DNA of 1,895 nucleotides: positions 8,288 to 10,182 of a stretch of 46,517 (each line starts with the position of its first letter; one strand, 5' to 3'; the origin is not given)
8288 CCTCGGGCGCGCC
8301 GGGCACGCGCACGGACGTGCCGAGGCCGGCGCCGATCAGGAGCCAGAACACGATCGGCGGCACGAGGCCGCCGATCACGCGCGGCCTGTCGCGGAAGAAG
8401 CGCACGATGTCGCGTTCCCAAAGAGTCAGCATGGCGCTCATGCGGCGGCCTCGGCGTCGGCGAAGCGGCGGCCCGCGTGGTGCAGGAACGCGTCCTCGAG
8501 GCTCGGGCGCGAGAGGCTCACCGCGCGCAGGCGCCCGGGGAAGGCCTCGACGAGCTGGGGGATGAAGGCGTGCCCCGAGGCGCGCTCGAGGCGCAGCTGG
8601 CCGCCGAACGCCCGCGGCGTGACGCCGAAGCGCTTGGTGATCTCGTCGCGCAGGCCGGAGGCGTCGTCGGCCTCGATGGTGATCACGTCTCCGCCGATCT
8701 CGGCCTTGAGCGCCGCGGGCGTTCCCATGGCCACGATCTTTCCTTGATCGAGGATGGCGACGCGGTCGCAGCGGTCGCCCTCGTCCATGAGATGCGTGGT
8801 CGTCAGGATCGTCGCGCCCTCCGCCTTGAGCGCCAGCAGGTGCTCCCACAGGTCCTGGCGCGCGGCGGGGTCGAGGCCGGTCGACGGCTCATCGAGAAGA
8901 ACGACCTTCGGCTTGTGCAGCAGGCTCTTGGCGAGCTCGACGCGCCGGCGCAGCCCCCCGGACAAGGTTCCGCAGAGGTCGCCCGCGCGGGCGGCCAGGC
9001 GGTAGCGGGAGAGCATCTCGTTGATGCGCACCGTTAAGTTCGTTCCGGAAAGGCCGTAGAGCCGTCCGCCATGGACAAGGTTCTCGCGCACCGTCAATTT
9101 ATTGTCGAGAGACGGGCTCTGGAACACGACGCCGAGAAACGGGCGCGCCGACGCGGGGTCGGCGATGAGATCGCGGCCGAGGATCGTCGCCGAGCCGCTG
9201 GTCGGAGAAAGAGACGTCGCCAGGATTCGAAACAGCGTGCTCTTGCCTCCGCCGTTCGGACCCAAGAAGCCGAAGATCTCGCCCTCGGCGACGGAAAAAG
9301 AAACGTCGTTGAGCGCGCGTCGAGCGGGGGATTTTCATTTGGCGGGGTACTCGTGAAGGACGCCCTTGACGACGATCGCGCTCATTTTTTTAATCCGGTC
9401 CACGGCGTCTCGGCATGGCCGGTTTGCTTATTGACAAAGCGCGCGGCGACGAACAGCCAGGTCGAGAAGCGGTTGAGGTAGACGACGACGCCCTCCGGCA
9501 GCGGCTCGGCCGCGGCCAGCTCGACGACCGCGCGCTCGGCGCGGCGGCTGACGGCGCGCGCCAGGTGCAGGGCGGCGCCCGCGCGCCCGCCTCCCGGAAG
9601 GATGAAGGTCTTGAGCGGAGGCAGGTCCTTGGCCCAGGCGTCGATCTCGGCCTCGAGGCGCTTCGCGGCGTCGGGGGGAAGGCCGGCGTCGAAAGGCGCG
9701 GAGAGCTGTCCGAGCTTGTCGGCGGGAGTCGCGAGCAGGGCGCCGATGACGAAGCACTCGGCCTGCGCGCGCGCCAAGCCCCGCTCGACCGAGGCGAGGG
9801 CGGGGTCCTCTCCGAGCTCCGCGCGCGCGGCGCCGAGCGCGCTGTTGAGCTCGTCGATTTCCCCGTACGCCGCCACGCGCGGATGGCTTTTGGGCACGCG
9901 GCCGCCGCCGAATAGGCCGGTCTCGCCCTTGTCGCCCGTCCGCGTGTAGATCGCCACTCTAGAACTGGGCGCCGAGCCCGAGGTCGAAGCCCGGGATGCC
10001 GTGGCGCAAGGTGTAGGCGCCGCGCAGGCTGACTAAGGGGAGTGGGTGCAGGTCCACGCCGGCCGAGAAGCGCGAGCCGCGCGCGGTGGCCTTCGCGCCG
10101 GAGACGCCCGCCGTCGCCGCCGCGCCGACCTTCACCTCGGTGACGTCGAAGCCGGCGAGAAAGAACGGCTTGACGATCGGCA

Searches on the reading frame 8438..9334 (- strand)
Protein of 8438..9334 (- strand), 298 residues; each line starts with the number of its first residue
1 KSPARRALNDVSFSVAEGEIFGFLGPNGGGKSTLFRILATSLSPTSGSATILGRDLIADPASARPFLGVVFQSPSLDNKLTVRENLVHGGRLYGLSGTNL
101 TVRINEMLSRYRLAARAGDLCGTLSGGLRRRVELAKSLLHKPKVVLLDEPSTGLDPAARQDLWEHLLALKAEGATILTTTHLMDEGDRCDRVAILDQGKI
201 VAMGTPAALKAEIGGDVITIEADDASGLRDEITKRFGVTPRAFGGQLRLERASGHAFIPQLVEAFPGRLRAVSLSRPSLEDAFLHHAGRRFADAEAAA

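Call 73: search_protein_families(library=pfam, proteins=[window:8438-9334:-], max_evalue=0.0001)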
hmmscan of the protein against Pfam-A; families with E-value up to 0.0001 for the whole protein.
window:8438-9334:- (298 aa): 3 families
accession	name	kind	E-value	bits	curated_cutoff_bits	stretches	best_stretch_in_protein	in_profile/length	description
PF00005.33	ABC_tran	-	1e-31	110.8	25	1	8-151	1-136/137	ABC transporter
PF13304.12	AAA_21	-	5.7e-10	40.2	27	1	130-181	244-298/304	AAA domain, putative AbiEii toxin, Type IV TA system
PF13732.12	DrrA1-3_C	-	9.7e-05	23.5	27.4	0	204-286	1-80/81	ATP-binding protein DrrA1-3-like, C-terminal domain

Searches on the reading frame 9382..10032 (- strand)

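Call 73: search_protein_families(library=pfam, proteins=[window:9382-10032:-], max_evalue=0.0001)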
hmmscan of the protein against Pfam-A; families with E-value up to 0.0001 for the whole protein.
window:9382-10032:- (216 aa): 1 family
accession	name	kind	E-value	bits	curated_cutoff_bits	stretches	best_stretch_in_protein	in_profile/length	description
PF01923.23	Cob_adeno_trans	-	1.8e-53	181.6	24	1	28-200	1-171/171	Cobalamin adenosyltransferase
